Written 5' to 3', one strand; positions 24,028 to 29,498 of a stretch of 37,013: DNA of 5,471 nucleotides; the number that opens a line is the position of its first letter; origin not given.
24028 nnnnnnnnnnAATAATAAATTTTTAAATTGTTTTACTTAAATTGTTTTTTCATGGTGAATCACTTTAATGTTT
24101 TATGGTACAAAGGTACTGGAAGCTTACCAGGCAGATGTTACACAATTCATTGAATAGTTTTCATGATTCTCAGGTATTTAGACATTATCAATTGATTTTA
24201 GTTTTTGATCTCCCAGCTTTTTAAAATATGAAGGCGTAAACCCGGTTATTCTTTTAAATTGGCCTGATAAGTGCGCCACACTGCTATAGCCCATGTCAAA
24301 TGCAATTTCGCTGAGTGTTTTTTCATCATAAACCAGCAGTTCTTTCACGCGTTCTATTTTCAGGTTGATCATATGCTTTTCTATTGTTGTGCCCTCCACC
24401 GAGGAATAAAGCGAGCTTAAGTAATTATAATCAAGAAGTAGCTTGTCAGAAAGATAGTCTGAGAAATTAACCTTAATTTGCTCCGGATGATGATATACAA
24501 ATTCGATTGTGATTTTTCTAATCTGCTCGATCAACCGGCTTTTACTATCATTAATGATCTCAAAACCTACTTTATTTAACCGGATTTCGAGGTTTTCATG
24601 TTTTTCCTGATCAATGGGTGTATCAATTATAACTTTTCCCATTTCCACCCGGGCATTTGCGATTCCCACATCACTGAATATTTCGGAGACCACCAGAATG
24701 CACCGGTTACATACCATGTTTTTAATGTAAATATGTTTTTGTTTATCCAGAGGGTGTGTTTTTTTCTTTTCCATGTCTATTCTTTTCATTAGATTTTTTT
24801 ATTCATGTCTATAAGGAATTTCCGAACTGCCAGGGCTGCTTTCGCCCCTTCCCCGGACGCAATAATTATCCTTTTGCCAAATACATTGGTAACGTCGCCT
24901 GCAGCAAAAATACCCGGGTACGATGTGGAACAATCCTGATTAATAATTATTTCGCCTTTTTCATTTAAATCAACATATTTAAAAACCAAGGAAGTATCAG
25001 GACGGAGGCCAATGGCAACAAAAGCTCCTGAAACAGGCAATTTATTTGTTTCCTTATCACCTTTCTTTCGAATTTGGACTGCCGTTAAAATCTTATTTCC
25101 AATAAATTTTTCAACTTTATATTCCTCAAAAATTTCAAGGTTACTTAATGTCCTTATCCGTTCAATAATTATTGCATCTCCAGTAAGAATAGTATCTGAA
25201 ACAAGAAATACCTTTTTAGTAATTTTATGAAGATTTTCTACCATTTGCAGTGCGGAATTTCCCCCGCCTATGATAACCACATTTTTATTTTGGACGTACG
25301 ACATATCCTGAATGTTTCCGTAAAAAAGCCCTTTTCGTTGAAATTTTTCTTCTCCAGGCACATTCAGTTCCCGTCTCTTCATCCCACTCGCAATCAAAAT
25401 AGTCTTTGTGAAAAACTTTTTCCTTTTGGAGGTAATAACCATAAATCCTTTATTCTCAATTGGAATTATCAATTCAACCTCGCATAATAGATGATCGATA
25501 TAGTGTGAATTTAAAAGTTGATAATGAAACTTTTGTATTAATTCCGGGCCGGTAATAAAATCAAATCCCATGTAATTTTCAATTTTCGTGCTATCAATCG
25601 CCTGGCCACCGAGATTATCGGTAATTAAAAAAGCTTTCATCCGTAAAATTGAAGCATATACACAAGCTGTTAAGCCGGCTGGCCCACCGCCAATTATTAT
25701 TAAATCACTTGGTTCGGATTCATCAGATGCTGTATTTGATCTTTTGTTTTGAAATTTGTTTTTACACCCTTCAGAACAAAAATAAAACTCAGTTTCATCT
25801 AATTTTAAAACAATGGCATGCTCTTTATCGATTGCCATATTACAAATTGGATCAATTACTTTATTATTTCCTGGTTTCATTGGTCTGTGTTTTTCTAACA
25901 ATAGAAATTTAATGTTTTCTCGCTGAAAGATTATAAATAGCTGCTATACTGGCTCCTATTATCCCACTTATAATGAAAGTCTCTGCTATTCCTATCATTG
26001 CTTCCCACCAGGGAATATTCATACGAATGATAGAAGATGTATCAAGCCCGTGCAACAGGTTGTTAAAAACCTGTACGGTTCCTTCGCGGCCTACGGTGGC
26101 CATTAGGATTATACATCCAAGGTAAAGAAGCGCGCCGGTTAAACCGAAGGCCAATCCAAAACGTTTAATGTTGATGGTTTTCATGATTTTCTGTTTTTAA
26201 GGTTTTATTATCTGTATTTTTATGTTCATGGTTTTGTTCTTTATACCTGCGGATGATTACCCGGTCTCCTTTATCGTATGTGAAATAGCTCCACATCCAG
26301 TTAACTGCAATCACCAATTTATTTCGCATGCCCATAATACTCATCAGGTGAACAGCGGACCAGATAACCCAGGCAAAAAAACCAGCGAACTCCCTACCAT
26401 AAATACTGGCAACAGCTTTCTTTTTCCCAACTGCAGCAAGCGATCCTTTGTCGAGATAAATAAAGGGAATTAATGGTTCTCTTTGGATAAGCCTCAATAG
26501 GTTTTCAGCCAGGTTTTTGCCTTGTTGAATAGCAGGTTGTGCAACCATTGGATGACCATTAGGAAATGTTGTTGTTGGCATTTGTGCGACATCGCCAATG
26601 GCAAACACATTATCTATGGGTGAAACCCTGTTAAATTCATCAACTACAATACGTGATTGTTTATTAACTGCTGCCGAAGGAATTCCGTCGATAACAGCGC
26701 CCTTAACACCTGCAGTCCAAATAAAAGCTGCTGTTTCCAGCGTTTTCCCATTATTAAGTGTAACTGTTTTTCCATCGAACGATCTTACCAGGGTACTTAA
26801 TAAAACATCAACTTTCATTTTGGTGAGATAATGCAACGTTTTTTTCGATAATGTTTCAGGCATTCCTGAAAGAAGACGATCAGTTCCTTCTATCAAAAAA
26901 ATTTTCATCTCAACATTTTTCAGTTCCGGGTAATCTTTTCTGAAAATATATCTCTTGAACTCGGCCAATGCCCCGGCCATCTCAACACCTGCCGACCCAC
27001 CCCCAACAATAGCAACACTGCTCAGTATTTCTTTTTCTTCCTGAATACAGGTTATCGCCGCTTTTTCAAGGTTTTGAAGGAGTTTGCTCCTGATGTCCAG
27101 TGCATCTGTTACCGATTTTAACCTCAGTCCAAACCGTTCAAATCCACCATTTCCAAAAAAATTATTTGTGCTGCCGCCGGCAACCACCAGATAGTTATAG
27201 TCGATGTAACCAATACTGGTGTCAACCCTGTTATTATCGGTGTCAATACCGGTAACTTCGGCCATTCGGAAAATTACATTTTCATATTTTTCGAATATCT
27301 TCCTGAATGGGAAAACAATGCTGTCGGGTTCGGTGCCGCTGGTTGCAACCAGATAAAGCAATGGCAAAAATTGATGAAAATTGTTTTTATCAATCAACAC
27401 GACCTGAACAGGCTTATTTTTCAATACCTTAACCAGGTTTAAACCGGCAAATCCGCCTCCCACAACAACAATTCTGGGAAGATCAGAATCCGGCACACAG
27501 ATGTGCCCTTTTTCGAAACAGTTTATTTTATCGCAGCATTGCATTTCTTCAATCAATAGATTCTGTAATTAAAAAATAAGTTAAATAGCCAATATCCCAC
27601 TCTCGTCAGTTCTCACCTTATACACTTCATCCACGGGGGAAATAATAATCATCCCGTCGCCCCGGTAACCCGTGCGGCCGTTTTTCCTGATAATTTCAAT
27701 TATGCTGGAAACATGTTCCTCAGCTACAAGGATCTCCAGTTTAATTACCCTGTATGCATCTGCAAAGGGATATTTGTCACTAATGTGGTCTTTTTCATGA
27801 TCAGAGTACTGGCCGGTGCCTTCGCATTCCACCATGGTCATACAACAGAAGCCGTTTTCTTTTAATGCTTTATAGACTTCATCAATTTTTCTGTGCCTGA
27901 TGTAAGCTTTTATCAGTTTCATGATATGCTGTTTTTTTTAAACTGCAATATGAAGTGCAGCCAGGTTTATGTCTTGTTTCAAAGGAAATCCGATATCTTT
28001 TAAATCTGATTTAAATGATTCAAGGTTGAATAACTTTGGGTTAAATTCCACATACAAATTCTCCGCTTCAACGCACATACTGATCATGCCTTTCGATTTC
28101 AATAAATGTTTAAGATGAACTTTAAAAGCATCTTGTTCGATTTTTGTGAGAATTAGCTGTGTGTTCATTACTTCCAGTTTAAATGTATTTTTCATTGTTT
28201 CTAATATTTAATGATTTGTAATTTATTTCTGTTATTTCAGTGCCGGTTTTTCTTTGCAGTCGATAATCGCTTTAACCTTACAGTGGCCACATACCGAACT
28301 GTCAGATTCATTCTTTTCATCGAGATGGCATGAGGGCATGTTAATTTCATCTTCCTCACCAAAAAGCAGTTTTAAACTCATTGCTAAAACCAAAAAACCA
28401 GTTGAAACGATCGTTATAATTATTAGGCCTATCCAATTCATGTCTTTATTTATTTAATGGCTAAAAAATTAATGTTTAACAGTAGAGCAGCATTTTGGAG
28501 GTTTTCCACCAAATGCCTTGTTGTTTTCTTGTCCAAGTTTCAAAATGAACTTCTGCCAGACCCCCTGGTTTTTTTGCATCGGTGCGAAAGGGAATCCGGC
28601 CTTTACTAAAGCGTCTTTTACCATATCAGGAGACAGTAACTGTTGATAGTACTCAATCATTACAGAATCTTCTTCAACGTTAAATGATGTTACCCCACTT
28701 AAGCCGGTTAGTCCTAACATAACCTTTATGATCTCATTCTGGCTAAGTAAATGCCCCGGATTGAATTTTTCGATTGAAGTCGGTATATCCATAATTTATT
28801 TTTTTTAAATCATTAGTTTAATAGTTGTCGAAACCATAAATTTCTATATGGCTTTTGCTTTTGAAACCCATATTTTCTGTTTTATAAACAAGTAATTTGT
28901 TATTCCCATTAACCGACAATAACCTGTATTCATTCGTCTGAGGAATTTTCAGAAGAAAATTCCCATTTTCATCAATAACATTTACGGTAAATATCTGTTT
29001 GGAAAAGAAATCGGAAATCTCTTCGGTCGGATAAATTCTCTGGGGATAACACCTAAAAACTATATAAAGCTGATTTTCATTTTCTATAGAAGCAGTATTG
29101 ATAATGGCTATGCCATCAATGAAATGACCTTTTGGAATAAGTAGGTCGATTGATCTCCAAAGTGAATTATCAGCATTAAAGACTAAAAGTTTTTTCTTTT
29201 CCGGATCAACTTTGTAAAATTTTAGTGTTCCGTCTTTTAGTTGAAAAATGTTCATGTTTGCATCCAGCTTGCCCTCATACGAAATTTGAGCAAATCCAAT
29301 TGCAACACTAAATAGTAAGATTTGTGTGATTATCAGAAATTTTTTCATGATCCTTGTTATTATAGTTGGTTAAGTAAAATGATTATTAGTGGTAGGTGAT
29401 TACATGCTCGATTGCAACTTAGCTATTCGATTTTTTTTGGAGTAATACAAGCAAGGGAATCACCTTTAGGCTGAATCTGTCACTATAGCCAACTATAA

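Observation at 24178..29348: Nine-gene, tightly coupled operon of metal-domain-tagged flavoproteins, a P-II-like protein and tiny HMA-like/Cys-rich proteins: candidate undescribed metal redox-detoxification system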

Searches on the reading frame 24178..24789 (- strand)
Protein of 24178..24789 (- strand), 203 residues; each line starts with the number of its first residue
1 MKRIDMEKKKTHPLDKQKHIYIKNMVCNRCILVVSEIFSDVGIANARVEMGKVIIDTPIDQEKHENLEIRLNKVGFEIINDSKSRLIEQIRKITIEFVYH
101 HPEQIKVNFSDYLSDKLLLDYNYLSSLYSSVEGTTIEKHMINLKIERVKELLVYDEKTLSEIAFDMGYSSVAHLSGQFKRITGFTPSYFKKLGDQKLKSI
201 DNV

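Call 3: search_protein_families(library=pfam, proteins=[window:24178-24789:-], max_evalue=0.1)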
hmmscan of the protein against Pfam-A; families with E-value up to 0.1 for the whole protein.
window:24178-24789:- (203 aa): 3 families
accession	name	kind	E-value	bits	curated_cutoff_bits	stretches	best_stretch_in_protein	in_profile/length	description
PF12833.13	HTH_18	-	1.1e-13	51.7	33.6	1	114-191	2-79/80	Helix-turn-helix domain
PF00165.29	HTH_AraC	-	3.6e-08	33.8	26.6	1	156-189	8-40/42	Bacterial regulatory helix-turn-helix proteins, AraC family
PF11186.13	DUF2972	-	0.037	14.4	22.2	1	21-147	52-179/199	Protein of unknown function (DUF2972)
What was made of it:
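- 24178..24789 (-): g9, an AraC-family regulator with an N-terminal HMA-like MVCxxC domain. HTH_18 and HTH_AraC (call 3).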

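Call 4: search_protein_families(library=ncbifam, proteins=[window:24178-24789:-], max_evalue=0.1)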
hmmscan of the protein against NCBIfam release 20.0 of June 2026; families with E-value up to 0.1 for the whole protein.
window:24178-24789:- (203 aa): 22 families
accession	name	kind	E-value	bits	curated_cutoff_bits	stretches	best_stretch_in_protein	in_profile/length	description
NF047455.1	TF_Staph_AryK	equivalog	1.7e-11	43.1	850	1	100-194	169-260/759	transcriptional regulator AryK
NF007693.0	PRK10371.1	equivalog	1.2e-10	41.1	253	1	96-198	205-305/309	transcriptional regulator MelR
TIGR04094.1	adjacent_YSIRK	equivalog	2.7e-08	33.2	200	1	113-190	307-383/383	YSIRK-targeted surface antigen transcriptional regulator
NF047788.1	TransRegPocR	equivalog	1.4e-06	27.8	500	1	48-192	149-290/296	transcriptional regulator PocR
TIGR02297.1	HpaA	equivalog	3.5e-06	26.5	274.65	1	110-190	206-285/287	4-hydroxyphenylacetate catabolism regulatory protein HpaA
NF007633.0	PRK10296.1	equivalog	4e-06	26.5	264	1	140-192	222-275/280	transcriptional regulator ChbR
NF007860.0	PRK10572.1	equivalog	5e-06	25.6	208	1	82-194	176-286/292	arabinose operon transcriptional regulator AraC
NF010026.0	PRK13501.1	equivalog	1.2e-05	24.6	363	1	119-191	204-276/290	HTH-type transcriptional activator RhaR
NF010028.0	PRK13503.1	equivalog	1.6e-05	24.5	288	1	111-190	191-270/278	HTH-type transcriptional activator RhaS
NF010027.0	PRK13502.1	equivalog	1.6e-05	24.5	384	1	128-196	213-281/282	HTH-type transcriptional activator RhaR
NF006902.0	PRK09393.1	equivalog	2.1e-05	23.9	425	1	124-192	253-321/327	transcriptional regulator FtrA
NF010025.2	PRK13500.1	equivalog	5.7e-05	22.8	525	1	128-194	213-279/282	HTH-type transcriptional activator RhaR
NF049932.1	TranspRegBtr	equivalog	0.00012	20.8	900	1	123-191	196-265/531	bacillibactin transport transcriptional regulator Btr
NF007243.0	PRK09685.1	equivalog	0.00021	20.8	199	1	154-191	263-300/303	transcriptional regulator FeaR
NF049968.1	QhpR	equivalog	0.00046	19.4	250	1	149-189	243-283/284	AraC-like transcriptional regulator QhpR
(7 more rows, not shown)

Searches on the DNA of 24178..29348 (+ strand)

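Call 9: search_dna_similar(query=window:24178-29348:+, collection=plasmids, mode=near, max_rows=15)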
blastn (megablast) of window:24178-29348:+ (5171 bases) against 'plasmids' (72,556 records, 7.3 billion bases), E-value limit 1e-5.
No match.
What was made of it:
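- Tried and rejected: Megablast of the block against plasmids found no match (call 9).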

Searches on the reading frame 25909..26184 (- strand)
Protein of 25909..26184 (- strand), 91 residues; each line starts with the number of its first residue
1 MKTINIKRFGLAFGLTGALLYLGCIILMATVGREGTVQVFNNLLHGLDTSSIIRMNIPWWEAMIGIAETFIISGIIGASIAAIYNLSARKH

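Call 3: search_protein_families(library=pfam, proteins=[window:25909-26184:-], max_evalue=0.1)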
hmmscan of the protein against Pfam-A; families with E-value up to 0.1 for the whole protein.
window:25909-26184:- (91 aa): 2 families
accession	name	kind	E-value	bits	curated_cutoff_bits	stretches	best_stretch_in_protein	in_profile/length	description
PF18926.5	DUF5676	-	7e-22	78.6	27.6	1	5-86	1-81/82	2TM family of unknown function (DUF5676)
PF07332.16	Phage_holin_3_6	-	0.047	14.2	28.4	1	8-80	35-89/116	Putative Actinobacterial Holin-X, holin superfamily III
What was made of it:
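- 25909..26184 (-): g7, a DUF5676 two-TM membrane protein. PF18926, 78.6 bits (call 3).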

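Call 4: search_protein_families(library=ncbifam, proteins=[window:25909-26184:-], max_evalue=0.1)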
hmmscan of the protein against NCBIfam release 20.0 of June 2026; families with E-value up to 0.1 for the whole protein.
window:25909-26184:- (91 aa): 1 family
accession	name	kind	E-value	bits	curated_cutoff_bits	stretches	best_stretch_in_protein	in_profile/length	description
TIGR02185.1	Trep_Strep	subfamily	0.002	18.3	76.45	1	7-81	106-178/188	MptD family putative ECF transporter S component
